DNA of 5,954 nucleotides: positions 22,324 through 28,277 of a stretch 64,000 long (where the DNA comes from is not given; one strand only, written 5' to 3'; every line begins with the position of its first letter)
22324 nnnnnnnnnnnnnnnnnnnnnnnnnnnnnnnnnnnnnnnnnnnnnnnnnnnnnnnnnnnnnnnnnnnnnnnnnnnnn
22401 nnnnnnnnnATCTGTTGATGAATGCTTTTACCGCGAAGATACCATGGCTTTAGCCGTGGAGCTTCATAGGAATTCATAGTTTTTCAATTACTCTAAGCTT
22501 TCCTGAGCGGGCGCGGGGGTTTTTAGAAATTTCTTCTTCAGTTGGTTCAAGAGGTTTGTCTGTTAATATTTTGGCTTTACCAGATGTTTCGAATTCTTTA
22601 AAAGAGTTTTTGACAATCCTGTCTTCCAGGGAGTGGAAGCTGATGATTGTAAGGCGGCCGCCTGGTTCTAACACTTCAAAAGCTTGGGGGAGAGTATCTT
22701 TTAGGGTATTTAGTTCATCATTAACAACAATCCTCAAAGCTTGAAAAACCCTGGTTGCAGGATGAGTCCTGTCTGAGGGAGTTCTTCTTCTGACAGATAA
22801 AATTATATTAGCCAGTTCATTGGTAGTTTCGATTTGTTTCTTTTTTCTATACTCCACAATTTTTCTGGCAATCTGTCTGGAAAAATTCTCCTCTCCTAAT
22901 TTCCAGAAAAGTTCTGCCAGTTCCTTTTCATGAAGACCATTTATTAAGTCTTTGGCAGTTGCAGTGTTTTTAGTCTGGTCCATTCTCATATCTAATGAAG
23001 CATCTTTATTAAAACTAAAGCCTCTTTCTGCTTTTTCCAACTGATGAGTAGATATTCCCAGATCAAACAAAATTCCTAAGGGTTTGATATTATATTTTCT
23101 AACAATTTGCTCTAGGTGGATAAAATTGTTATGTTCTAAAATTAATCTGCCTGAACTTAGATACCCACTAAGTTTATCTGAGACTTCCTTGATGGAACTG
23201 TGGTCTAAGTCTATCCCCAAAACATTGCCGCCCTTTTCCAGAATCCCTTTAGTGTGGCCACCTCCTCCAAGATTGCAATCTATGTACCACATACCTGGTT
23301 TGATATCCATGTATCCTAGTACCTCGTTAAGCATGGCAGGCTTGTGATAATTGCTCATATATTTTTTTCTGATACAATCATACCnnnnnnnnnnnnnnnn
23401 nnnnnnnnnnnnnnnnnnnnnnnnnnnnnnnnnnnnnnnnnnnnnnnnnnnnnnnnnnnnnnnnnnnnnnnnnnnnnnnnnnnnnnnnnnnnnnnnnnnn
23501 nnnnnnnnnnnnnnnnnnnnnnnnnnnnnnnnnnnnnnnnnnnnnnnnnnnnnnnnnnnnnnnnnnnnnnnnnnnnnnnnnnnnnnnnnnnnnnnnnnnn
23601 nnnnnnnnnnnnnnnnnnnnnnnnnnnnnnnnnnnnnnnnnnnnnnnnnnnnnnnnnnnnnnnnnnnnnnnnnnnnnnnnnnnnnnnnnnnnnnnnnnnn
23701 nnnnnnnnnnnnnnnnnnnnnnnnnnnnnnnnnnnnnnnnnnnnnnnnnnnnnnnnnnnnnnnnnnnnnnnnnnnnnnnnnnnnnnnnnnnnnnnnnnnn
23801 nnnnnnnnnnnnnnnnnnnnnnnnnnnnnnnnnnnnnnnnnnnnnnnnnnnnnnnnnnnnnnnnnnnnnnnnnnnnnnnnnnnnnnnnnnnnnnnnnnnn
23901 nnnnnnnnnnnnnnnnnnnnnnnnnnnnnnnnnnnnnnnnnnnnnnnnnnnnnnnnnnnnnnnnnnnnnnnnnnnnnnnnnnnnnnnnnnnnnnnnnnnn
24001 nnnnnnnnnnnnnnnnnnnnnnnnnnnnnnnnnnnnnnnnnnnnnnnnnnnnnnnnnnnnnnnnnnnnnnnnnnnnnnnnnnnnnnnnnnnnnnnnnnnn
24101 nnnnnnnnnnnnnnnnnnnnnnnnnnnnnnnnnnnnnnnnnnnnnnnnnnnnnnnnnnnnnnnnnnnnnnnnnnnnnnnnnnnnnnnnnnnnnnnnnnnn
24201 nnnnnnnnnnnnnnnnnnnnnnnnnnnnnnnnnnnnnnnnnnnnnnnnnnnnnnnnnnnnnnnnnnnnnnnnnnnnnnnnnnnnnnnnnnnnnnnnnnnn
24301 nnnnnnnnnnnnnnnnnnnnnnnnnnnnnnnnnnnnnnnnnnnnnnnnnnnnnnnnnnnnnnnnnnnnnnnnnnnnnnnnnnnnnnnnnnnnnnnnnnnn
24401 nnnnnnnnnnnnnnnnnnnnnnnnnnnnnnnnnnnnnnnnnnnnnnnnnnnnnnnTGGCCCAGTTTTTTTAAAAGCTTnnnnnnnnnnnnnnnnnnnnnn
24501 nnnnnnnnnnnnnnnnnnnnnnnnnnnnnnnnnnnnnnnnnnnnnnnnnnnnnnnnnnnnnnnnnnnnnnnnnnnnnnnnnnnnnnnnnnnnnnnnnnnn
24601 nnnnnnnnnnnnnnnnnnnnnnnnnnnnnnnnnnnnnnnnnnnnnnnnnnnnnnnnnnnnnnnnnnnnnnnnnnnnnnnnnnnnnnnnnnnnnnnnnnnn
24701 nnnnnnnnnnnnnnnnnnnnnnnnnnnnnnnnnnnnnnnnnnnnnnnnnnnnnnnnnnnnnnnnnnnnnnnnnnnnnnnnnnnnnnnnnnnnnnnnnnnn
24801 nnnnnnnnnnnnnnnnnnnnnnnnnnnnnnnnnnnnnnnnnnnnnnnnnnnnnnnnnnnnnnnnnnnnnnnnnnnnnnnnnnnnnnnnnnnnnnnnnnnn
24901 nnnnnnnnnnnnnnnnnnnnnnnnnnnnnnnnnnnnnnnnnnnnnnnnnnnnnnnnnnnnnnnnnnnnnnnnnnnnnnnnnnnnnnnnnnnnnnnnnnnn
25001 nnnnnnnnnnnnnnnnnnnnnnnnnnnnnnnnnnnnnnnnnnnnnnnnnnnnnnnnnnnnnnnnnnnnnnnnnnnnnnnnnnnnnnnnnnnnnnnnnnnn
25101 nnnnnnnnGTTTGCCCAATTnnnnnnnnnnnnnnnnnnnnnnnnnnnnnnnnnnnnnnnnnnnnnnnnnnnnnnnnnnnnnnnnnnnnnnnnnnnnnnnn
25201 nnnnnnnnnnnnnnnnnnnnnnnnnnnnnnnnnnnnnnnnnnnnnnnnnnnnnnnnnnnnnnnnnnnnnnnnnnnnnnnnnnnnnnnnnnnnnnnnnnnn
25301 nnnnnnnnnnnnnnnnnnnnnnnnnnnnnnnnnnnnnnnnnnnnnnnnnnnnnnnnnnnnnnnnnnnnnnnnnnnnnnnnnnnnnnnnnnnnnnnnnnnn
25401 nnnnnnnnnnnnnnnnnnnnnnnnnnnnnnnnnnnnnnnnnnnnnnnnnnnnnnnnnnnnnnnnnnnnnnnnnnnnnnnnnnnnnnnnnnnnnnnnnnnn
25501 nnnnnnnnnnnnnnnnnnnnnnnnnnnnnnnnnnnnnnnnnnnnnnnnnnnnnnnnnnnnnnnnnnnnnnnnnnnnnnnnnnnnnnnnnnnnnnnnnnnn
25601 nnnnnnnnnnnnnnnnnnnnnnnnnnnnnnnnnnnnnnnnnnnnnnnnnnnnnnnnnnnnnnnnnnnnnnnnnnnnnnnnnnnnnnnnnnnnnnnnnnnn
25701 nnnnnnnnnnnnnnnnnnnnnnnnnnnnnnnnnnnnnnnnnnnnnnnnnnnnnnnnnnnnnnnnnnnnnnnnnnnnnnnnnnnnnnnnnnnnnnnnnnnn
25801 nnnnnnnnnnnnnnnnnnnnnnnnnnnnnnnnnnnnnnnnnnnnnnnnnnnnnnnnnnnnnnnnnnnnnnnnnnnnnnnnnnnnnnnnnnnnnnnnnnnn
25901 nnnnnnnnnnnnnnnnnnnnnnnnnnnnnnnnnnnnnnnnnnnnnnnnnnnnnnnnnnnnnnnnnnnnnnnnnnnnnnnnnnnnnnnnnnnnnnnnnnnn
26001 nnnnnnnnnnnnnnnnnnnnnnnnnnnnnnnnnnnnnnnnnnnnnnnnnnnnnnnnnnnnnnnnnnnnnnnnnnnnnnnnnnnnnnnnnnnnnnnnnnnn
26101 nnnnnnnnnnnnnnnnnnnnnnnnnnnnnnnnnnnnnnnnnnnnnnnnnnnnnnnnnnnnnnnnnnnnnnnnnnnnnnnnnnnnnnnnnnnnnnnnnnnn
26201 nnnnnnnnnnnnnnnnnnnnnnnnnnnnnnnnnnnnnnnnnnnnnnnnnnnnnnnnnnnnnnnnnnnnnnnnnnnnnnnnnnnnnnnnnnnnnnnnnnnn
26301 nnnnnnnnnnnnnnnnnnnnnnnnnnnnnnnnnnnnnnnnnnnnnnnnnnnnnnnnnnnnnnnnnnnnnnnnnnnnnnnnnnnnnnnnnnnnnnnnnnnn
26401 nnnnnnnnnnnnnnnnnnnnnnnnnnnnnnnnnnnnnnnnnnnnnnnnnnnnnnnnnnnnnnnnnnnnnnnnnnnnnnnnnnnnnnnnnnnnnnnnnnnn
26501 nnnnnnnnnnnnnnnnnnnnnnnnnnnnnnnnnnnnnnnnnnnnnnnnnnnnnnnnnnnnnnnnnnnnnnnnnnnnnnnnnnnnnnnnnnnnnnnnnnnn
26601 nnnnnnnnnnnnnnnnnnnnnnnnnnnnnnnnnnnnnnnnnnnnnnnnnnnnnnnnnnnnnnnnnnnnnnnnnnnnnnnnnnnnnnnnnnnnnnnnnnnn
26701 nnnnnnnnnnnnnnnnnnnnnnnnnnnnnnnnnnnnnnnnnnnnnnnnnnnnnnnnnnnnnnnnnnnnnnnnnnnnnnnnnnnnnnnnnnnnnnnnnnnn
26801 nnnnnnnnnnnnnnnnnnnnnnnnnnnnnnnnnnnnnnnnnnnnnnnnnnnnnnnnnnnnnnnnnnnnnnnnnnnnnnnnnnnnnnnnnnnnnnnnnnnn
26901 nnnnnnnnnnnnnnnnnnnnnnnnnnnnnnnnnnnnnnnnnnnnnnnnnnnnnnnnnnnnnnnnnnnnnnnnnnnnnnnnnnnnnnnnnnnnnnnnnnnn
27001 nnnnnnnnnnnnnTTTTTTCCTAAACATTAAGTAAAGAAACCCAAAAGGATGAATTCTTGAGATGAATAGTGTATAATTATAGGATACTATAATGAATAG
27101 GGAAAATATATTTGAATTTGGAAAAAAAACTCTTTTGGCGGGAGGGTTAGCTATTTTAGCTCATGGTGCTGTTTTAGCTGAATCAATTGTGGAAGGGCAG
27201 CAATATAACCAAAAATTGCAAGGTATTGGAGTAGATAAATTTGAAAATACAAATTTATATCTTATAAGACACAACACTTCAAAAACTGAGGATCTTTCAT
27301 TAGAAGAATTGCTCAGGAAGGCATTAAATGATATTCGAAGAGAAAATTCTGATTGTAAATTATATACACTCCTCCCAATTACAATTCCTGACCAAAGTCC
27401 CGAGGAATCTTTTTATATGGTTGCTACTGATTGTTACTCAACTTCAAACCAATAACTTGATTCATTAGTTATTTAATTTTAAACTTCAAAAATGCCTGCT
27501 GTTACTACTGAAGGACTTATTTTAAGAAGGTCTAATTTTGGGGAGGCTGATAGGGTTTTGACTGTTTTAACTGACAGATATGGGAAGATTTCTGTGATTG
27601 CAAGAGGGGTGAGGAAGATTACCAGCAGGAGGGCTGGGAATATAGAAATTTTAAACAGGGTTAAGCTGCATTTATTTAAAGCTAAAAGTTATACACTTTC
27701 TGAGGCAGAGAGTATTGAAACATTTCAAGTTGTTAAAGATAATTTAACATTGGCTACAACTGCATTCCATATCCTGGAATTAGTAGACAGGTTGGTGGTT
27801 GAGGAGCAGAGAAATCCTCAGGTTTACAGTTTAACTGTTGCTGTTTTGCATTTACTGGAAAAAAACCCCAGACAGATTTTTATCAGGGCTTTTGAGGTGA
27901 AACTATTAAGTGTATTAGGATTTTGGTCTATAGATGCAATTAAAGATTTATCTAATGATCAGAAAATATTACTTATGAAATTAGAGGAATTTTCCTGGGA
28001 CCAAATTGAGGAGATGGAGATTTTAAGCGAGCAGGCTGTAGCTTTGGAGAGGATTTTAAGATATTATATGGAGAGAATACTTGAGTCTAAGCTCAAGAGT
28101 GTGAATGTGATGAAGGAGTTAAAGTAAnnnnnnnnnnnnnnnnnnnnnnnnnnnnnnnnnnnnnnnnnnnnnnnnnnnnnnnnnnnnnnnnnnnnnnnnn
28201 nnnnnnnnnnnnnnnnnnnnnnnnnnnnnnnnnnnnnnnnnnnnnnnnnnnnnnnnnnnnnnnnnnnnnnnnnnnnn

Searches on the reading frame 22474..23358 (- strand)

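Call 83: search_protein_families(library=pfam, proteins=[window:22474-23358:-], max_evalue=0.001)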
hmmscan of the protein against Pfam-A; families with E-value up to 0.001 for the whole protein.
window:22474-23358:- (294 aa): 1 family
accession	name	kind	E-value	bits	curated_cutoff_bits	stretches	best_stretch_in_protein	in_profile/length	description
PF01795.25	Methyltransf_5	-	4.1e-98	329.1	27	1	4-293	3-308/309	MraW methylase family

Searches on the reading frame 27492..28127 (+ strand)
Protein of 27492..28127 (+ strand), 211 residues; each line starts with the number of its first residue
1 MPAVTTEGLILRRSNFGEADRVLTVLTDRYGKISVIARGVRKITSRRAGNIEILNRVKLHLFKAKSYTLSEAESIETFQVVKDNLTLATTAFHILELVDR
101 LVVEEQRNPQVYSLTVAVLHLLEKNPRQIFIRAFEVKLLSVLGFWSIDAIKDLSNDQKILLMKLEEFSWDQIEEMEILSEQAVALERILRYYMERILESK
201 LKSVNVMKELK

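Call 15: find_encoding_contigs(protein=window:27492-28127:+, flank=4000, max_places=10)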
Protein window:27492-28127:+ (211 aa): 24 contigs read that carry it; 3 places shown.
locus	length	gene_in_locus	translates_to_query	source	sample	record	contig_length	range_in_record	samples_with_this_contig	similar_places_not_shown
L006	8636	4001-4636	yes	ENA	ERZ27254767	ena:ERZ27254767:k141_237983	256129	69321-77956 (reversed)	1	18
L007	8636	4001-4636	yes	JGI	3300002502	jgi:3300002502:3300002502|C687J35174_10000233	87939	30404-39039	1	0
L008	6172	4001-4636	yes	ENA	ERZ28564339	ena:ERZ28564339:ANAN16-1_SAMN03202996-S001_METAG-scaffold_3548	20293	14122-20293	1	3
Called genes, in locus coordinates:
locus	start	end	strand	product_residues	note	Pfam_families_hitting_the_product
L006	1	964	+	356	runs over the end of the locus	PF13439:Glyco_transf_4, PF00534:Glycos_transf_1, PF13692:Glyco_trans_1_4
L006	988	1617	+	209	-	PF02397:Bac_transf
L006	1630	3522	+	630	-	PF13196:DUF4012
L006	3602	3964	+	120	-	-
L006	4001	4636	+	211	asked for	PF11967:RecO_N, PF02565:RecO_C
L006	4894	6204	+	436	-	PF00587:tRNA-synt_2b (weak), PF03129:HGTP_anticodon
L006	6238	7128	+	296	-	-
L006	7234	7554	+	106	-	-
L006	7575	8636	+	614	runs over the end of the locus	PF03717:PBP_dimer, PF00905:Transpeptidase, PF13354:Beta-lactamase2 (faint)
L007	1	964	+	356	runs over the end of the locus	PF13439:Glyco_transf_4, PF00534:Glycos_transf_1, PF13692:Glyco_trans_1_4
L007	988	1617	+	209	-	PF02397:Bac_transf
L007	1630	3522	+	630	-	PF13196:DUF4012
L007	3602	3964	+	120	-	-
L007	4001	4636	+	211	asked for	PF11967:RecO_N, PF02565:RecO_C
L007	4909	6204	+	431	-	PF00587:tRNA-synt_2b (weak), PF03129:HGTP_anticodon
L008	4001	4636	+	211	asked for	PF11967:RecO_N, PF02565:RecO_C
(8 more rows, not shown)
